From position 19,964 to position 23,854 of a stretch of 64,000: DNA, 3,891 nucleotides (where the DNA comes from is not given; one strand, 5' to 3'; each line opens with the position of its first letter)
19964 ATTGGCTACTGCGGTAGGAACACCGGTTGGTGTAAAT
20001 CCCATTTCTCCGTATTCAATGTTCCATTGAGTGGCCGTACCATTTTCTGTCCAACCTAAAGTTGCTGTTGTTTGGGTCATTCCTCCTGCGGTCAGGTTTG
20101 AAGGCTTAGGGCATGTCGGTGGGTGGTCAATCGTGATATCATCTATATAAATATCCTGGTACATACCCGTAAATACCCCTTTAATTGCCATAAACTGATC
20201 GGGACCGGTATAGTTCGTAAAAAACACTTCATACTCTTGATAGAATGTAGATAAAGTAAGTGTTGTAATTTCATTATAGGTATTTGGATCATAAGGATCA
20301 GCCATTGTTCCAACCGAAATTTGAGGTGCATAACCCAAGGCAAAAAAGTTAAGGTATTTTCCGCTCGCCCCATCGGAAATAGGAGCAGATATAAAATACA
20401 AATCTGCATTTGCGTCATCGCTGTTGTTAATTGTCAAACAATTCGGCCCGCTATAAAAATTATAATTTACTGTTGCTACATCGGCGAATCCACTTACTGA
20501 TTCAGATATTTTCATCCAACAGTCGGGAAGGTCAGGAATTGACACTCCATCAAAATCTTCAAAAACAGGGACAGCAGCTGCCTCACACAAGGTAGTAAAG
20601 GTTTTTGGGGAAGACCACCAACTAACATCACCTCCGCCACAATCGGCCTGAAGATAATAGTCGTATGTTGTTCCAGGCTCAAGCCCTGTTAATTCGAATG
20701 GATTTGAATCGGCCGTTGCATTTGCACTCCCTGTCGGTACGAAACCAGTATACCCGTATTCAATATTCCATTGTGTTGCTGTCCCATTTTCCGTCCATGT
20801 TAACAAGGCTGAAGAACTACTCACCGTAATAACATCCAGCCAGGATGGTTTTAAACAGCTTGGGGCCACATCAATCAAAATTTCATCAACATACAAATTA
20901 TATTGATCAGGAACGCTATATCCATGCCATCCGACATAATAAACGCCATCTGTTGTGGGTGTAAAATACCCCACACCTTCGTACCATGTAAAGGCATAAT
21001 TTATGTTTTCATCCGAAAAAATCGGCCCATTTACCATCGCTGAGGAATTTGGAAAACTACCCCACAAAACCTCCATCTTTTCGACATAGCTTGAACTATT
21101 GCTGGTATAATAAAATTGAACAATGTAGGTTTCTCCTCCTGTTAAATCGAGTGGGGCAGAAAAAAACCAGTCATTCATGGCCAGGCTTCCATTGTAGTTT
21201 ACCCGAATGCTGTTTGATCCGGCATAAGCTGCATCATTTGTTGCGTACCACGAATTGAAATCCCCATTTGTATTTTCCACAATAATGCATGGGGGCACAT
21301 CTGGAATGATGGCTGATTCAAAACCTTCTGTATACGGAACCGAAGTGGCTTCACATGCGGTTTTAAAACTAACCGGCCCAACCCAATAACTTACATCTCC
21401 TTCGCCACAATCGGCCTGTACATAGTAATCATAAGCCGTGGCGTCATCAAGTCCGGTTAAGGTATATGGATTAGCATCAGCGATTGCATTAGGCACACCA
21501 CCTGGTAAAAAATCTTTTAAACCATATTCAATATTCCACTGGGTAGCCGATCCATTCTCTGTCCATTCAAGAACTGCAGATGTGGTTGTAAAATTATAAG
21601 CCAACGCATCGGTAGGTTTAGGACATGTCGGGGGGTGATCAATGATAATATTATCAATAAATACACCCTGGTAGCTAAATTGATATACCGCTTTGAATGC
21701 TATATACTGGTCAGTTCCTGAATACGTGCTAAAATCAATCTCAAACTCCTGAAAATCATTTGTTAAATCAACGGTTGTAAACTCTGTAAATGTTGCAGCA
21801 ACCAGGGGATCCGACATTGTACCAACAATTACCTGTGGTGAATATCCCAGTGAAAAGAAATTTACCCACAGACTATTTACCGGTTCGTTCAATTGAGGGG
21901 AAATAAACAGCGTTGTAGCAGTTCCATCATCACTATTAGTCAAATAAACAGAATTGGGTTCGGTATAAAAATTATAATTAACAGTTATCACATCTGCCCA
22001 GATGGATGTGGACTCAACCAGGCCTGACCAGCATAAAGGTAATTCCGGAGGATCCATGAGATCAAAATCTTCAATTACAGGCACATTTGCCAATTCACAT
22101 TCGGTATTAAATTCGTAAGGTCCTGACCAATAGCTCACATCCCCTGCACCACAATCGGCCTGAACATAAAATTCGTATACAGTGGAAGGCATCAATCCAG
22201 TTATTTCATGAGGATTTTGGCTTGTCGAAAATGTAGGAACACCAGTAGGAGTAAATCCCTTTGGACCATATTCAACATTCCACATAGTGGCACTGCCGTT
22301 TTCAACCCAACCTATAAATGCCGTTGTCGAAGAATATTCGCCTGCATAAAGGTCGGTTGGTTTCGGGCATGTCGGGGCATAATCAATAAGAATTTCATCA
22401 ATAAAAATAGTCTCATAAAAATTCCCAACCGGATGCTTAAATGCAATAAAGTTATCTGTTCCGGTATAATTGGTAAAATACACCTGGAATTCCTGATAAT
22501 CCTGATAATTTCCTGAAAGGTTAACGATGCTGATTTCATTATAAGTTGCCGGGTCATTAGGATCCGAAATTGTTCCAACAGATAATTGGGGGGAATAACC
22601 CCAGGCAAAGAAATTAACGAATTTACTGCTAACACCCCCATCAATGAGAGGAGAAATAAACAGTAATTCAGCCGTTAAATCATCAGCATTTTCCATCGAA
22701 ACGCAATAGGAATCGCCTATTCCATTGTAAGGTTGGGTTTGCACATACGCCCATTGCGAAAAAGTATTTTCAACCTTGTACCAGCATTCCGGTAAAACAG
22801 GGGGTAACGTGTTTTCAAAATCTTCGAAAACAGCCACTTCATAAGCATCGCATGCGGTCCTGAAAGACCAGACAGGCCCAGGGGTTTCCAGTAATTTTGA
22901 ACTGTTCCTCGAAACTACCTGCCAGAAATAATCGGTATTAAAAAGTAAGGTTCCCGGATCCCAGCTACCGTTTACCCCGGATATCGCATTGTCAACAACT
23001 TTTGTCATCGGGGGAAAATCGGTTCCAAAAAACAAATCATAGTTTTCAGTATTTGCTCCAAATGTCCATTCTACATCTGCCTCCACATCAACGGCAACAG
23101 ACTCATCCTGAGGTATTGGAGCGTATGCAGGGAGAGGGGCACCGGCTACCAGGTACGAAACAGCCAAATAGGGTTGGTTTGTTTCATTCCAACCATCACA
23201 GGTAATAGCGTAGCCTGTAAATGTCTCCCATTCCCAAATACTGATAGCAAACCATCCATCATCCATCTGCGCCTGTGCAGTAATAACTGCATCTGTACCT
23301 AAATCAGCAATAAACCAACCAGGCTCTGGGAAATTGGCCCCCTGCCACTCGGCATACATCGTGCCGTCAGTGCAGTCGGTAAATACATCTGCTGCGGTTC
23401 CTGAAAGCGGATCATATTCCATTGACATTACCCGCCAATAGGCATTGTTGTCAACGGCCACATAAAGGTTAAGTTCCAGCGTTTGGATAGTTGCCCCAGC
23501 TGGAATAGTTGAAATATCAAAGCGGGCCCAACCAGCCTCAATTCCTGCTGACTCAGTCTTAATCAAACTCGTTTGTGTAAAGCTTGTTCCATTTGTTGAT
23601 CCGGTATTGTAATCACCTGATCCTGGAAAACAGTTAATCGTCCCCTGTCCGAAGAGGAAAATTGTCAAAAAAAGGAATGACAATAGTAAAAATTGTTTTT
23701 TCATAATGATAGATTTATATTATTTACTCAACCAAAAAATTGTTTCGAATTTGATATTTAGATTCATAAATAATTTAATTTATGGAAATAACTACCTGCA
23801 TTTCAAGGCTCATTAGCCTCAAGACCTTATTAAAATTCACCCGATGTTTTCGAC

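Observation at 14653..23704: Tandem paralogous giant surface proteins built from shuffled module types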

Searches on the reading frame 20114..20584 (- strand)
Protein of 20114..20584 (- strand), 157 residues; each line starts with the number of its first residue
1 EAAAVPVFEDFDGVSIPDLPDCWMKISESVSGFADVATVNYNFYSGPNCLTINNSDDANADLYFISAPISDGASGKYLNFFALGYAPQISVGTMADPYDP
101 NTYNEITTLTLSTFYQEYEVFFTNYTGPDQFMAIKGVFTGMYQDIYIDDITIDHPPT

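Call 13: search_protein_families(library=ncbifam, proteins=[window:20114-20584:-], max_evalue=1)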
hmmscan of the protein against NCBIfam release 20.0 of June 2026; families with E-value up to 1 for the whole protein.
seq(157 aa): 0 families

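Call 14: search_protein_families(library=pfam, proteins=[window:20114-20584:-], max_evalue=1)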
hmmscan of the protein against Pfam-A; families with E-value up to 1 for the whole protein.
seq(157 aa): 0 families

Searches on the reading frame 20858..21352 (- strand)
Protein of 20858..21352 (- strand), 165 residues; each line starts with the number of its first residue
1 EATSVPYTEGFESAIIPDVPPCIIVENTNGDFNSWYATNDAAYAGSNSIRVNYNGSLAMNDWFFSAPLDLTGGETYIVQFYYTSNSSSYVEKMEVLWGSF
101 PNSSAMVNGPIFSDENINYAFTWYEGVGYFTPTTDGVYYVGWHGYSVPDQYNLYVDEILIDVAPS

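Call 13: search_protein_families(library=ncbifam, proteins=[window:20858-21352:-], max_evalue=1)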
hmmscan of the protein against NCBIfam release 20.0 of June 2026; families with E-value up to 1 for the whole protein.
seq(165 aa): 1 family
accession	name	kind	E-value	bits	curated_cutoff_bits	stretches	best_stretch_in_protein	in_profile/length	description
NF038128.1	choice_anch_J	domain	7.1e-09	36.1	30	1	7-160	2-162/162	choice-of-anchor J domain-containing protein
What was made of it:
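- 20858..21352 (-): P1 module B1 (choice-of-anchor J, subtype B: VENTN...NDWFFS). choice_anch_J 36.1 bits (call 13).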

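Call 14: search_protein_families(library=pfam, proteins=[window:20858-21352:-], max_evalue=1)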
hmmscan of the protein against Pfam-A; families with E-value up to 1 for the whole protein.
seq(165 aa): 0 families

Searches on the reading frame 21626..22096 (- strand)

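Call 13: search_protein_families(library=ncbifam, proteins=[window:21626-22096:-], max_evalue=1)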
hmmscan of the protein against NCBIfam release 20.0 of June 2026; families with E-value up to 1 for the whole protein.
seq(157 aa): 1 family
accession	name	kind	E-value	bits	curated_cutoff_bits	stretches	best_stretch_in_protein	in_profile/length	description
NF038128.1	choice_anch_J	domain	5e-06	26.8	30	1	49-152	46-162/162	choice-of-anchor J domain-containing protein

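Call 14: search_protein_families(library=pfam, proteins=[window:21626-22096:-], max_evalue=1)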
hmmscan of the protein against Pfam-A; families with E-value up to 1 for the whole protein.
seq(157 aa): 0 families

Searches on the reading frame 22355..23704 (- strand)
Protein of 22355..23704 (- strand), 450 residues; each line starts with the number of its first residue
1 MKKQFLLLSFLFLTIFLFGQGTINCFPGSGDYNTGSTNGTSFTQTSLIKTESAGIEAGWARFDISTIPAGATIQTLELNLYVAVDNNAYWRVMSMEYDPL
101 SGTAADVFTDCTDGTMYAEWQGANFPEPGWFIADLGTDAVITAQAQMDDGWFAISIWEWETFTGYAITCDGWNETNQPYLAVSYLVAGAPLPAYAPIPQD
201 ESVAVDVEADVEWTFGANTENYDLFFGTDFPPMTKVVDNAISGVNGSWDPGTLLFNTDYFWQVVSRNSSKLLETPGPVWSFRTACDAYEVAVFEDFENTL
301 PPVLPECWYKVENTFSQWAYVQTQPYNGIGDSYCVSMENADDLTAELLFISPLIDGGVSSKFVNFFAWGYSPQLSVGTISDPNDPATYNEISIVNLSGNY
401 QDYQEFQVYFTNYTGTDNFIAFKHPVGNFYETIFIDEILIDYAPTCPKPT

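Call 66: find_related_loci(query=window:22355-23704:-, collection=metagenome_contigs, flank=10000)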
Query window:22355-23704:- (450 aa) in metagenome_contigs; peptide patterns used: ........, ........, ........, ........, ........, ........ (x = any residue, [..] = any of these).
39 stretches matched a pattern, but none encodes a relative of the query by tblastn (E <= 1e-3).
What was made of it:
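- Tried and rejected: A metagenome scan with P1-specific peptide patterns found no relative (call 66).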

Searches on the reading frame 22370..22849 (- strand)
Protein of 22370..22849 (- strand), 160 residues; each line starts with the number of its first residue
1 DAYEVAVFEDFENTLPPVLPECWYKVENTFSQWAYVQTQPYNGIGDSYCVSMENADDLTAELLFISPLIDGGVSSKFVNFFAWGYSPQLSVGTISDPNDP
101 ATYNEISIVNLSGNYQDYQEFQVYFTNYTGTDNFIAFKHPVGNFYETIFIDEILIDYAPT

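Call 13: search_protein_families(library=ncbifam, proteins=[window:22370-22849:-], max_evalue=1)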
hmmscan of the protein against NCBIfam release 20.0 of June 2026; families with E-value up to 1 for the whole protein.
seq(160 aa): 1 family
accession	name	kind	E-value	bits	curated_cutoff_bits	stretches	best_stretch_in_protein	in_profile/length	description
NF038128.1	choice_anch_J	domain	2.5e-08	34.3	30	1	7-155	2-162/162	choice-of-anchor J domain-containing protein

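Call 14: search_protein_families(library=pfam, proteins=[window:22370-22849:-], max_evalue=1)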
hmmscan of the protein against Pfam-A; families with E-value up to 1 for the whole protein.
seq(160 aa): 0 families

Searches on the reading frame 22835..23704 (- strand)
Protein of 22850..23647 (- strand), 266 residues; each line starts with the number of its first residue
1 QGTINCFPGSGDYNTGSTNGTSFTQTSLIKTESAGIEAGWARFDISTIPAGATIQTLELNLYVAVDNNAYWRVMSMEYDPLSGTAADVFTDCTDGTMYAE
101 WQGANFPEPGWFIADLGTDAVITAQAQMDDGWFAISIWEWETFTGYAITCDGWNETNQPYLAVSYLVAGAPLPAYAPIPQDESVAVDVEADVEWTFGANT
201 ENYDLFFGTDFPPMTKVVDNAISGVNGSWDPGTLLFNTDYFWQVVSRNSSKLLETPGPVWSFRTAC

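Call 13: search_protein_families(library=ncbifam, proteins=[window:22850-23647:-], max_evalue=1)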
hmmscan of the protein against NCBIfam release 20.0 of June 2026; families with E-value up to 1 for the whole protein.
seq(266 aa): 1 family
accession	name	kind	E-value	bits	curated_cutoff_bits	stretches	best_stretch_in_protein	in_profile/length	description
NF033679.1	DNRLRE_dom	domain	0.016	15.3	34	1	29-64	20-58/164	DNRLRE domain-containing protein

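Call 14: search_protein_families(library=pfam, proteins=[window:22850-23647:-], max_evalue=1)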
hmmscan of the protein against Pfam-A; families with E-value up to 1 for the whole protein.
seq(266 aa): 0 families

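Call 15: find_homologous_proteins(query=window:22850-23647:-, max_evalue=0.001)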
Query seq(266 aa) (266 aa): 3 proteins with E <= 0.001 among 524 candidates.
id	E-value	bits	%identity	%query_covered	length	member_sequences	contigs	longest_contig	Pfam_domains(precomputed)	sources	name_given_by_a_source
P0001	1.1e-50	191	55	62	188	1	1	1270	-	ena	-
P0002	4.8e-43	166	68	40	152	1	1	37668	-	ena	-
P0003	7.4e-20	90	56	32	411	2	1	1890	-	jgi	-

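Call 19: find_encoding_contigs(protein=P0002, flank=10000, max_places=3)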
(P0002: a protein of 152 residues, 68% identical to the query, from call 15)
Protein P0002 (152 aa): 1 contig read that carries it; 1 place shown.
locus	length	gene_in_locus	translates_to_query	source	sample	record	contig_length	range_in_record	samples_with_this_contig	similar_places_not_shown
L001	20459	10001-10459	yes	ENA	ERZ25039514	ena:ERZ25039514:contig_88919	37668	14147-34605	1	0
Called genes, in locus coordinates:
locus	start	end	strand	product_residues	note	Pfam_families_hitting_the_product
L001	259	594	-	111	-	PF01476:LysM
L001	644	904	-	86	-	PF00958:GMP_synt_C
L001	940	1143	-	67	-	-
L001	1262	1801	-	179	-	PF00117:GATase, PF02540:NAD_synthase, PF00764:Arginosuc_synth (weak), PF03054:tRNA_Me_trans (weak)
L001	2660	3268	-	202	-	-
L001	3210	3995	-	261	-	-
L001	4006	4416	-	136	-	-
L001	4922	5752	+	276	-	PF01435:Peptidase_M48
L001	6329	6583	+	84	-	PF04055:Radical_SAM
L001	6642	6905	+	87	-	-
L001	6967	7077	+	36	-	-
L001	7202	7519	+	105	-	PF00106:adh_short, PF13561:adh_short_C2 (weak)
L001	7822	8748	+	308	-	PF10509:GalKase_gal_bdg, PF00288:GHMP_kinases_N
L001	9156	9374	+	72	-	PF03976:PPK2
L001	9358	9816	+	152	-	PF03976:PPK2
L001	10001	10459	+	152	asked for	-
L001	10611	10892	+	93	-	-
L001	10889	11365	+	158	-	-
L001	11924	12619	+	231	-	PF00041:fn3 (weak)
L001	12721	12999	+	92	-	-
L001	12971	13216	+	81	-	PF00041:fn3 (weak)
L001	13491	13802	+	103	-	-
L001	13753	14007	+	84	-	-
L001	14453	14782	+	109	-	-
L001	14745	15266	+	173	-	-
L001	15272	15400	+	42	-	-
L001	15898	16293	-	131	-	PF01263:Aldose_epim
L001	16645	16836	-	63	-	PF07722:Peptidase_C26 (weak)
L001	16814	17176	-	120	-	PF07722:Peptidase_C26, PF00117:GATase (weak)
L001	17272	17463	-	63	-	-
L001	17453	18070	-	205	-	-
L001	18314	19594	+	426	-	PF02922:CBM_48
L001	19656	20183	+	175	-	PF00128:Alpha-amylase (faint)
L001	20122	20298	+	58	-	-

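Call 35: find_related_loci(query=A3, collection=genome_contigs, flank=10000)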
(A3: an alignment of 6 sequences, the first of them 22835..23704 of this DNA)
Query A3 (290 aa) in genome_contigs; peptide patterns used: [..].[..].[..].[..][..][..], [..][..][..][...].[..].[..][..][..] (x = any residue, [..] = any of these).
598 stretches matched a pattern (row limit reached: there are more); 215 encode a relative of the query (tblastn E <= 1e-3); the best 80 are kept; 78 distinct loci.
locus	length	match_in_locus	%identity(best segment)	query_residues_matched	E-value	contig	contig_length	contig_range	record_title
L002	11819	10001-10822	60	17-290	5e-110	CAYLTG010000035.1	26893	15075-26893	MAG TPA_asm: uncultured Bacteroidales bacterium isolate binchicken_co176_95 genome assembly, contig: NODE_844_length_268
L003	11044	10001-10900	38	2-285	7e-48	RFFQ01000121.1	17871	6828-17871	MAG: Gemmatimonadetes bacterium isolate J002 k99_968751, whole genome shotgun sequence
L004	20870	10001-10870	39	2-290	3e-46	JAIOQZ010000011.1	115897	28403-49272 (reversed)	MAG: Candidatus Cloacimonadota bacterium isolate SMBSF05 20071_Bin_2_contigs_1_c_000000000030, whole genome shotgun sequ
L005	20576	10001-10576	56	190-286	2e-30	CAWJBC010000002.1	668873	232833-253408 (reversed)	MAG: uncultured Bacteroidales bacterium isolate MFD04716.bin.1.251 genome assembly, contig: contig_17963, whole genome s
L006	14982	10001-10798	33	2-288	3e-30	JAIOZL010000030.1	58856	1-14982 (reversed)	MAG: Bacteroidales bacterium isolate Tobar13.5m-G8 Tobar13-5m-C563, whole genome shotgun sequence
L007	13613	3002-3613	37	27-224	1e-24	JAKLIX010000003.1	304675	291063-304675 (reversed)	MAG: Bacteroidetes bacterium isolate RA.bin97 RA.bin97_3, whole genome shotgun sequence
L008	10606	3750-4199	37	34-183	2e-23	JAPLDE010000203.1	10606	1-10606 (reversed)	MAG: Bacteroidetes bacterium isolate LacPavin_0419_WC90_MAG_44_8 LacPavin_0419_WC90_scaffold_342869, whole genome shotgu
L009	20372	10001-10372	39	163-283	1e-22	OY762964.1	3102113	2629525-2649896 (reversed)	MAG: Candidatus Cloacimonadales bacterium isolate 57ec6573-a0d6-49b6-aec6-ad859c22534b genome assembly, chromosome: 1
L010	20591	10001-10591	38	34-224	2e-24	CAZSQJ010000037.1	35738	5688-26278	MAG TPA_asm: uncultured Bacteroidales bacterium isolate binchicken_co22_40 genome assembly, contig: NODE_1251_length_357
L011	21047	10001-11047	44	178-283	2e-18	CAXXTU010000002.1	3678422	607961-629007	MAG: Candidatus Cloacimonadales bacterium isolate 26149a37-5947-436b-81b8-cd4381a243f8 genome assembly, contig: contig_2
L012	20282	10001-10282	45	197-287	2e-17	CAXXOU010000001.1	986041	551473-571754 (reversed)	MAG: Candidatus Cloacimonadales bacterium isolate b7261744-8048-4391-bc20-4309e884055d genome assembly, contig: contig_1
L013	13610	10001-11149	40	187-288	2e-16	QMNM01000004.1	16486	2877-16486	MAG: Candidatus Cloacimonadota bacterium isolate B8_G9 B8_Guay9_scaffold_02728, whole genome shotgun sequence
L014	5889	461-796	39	172-283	3e-16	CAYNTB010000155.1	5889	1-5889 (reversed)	MAG TPA_asm: uncultured Bacteroidales bacterium isolate binchicken_co42_431 genome assembly, contig: NODE_26121_length_5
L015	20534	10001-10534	30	20-191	4e-16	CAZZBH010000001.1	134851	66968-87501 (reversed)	MAG TPA_asm: uncultured Planctomycetaceae bacterium isolate SRP193661_co2_81 genome assembly, contig: NODE_75_length_134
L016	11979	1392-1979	30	27-224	7e-16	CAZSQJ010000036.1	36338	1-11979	MAG TPA_asm: uncultured Bacteroidales bacterium isolate binchicken_co22_40 genome assembly, contig: NODE_1235_length_363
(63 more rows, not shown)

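Call 67: find_related_loci(query=A3, collection=metagenome_contigs, flank=10000)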
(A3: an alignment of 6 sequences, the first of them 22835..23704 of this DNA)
Query A3 (290 aa) in metagenome_contigs; peptide patterns used: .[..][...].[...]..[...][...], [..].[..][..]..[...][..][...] (x = any residue, [..] = any of these).
525 stretches matched a pattern; 136 encode a relative of the query (tblastn E <= 1e-3); the best 80 are kept; 79 distinct loci.
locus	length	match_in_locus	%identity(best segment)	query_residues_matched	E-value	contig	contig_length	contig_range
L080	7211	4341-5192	60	1-285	3e-111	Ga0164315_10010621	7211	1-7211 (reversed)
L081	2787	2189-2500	50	180-285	2e-31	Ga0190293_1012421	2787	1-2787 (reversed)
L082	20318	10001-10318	49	180-286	5e-29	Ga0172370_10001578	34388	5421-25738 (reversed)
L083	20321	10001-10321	47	180-288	1e-27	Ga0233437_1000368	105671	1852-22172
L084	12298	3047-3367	48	180-288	8e-27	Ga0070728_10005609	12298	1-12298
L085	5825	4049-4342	52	180-279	1e-26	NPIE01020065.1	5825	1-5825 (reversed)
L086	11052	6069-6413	47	172-288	2e-26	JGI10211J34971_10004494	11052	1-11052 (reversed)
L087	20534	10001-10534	34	12-187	1e-25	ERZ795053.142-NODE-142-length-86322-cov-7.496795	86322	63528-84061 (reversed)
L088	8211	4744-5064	43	180-288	2e-25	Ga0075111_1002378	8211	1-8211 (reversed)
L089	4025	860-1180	50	180-287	4e-25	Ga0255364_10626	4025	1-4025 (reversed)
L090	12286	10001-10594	51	190-290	9e-25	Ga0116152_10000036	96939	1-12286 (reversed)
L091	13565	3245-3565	48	180-286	3e-23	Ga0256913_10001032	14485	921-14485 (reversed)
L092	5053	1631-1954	48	180-286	4e-23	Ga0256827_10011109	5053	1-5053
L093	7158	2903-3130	55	207-283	9e-23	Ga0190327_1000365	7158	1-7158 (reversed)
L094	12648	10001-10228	55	207-283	1e-22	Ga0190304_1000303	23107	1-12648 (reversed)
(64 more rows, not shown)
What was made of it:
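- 22850..23134 (-): P1 N2 domain: about 95 aa with the motif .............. No library match. N2-like stretches occur in many phyla (calls 35, 67).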

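Call 78: search_solved_structures(query=A3, max_evalue=5)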
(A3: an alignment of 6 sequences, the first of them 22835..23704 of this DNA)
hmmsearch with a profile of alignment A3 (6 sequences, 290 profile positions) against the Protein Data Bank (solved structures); distinct sequences matched with E-value up to 5: 0.
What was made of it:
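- Tried and rejected: A PDB sequence search with the N1+N2 profile found nothing at E<=5 (call 78).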
